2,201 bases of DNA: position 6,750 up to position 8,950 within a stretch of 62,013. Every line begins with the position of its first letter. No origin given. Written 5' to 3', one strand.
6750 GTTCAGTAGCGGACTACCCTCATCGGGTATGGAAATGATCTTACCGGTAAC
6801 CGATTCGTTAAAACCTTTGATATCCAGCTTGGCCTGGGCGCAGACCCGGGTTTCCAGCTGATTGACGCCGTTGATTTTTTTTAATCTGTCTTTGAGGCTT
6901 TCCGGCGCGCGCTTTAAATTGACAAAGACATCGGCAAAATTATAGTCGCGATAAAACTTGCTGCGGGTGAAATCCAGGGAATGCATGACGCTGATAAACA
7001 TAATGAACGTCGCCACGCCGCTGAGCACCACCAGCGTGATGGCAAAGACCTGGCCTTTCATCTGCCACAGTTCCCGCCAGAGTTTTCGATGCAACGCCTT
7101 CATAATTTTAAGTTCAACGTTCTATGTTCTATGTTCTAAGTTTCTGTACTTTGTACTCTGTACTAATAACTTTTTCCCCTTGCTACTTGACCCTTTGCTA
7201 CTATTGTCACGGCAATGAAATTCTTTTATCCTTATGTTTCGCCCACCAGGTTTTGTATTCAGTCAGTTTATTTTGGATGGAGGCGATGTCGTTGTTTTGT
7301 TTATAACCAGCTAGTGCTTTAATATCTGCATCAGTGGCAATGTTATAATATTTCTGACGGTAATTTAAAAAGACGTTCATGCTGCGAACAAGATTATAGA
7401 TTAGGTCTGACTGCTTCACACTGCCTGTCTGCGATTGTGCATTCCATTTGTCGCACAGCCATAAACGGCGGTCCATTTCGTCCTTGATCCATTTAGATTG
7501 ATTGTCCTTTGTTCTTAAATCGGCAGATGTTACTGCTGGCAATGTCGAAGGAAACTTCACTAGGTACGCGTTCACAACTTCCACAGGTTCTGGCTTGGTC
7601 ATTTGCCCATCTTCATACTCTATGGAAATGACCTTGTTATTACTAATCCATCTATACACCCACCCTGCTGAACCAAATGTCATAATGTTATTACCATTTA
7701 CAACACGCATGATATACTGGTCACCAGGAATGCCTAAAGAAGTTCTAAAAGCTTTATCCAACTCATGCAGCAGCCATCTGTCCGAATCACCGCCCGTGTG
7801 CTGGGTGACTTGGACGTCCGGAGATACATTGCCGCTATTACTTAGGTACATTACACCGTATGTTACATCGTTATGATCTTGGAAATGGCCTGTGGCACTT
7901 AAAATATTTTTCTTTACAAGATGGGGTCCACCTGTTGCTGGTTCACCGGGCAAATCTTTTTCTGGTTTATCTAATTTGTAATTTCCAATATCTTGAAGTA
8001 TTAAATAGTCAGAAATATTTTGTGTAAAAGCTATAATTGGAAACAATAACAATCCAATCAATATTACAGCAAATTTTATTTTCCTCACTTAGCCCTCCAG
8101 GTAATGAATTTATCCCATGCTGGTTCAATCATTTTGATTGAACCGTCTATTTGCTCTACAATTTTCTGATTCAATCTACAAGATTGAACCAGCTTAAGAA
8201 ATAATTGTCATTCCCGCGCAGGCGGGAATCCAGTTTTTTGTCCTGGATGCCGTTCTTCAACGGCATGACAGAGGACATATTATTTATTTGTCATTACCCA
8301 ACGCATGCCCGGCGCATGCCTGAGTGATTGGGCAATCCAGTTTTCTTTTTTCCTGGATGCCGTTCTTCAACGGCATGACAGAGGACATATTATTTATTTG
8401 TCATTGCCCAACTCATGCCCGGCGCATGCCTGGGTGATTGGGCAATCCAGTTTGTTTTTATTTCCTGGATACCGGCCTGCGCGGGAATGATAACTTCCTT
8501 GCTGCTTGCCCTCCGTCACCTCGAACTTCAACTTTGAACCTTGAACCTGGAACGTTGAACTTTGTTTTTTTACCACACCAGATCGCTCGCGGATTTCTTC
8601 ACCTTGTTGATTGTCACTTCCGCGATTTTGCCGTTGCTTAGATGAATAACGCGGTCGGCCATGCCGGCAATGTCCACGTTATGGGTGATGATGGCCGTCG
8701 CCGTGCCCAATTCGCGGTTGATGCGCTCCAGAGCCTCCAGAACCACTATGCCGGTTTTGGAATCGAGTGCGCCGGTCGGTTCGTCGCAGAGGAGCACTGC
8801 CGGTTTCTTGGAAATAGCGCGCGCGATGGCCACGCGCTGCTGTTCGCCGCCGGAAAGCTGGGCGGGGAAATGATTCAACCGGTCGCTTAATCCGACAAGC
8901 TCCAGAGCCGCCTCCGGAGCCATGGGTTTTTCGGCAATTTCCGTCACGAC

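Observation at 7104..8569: Passenger cassette splitting an ABC exporter operon, bounded by a perfect 13-nt inverted repeat and inverted heptad arrays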

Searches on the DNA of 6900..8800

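Call 42: search_rna_families(source=window, start=6900, end=8800, threshold=evalue, max_evalue=1)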
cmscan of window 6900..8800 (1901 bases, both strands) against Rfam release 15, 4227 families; matches with E-value up to 1: 3.
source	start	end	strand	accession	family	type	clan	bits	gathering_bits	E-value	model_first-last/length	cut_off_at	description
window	8196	8285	+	RF02748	FtrB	Gene; sRNA;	-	27.3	66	0.084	1-115/115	no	Francisella sRNA B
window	8208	8321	-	RF00195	RsmY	Gene; sRNA;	CL00106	15.9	57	0.5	1-121/121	no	RsmY RNA family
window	8089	8211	+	RF02706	TeloSII_ncR30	Gene; sRNA;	-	15.8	86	0.99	1-226/226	no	TeloSII non coding RNA 30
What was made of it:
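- On Integron gene cassette: No Rfam hit reached any family's gathering score; three weak sRNA matches had E-values of 0.08-1 (call 42).
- Tried and rejected: Rfam on 6900-8800 gave only sub-threshold chance hits (call 42).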
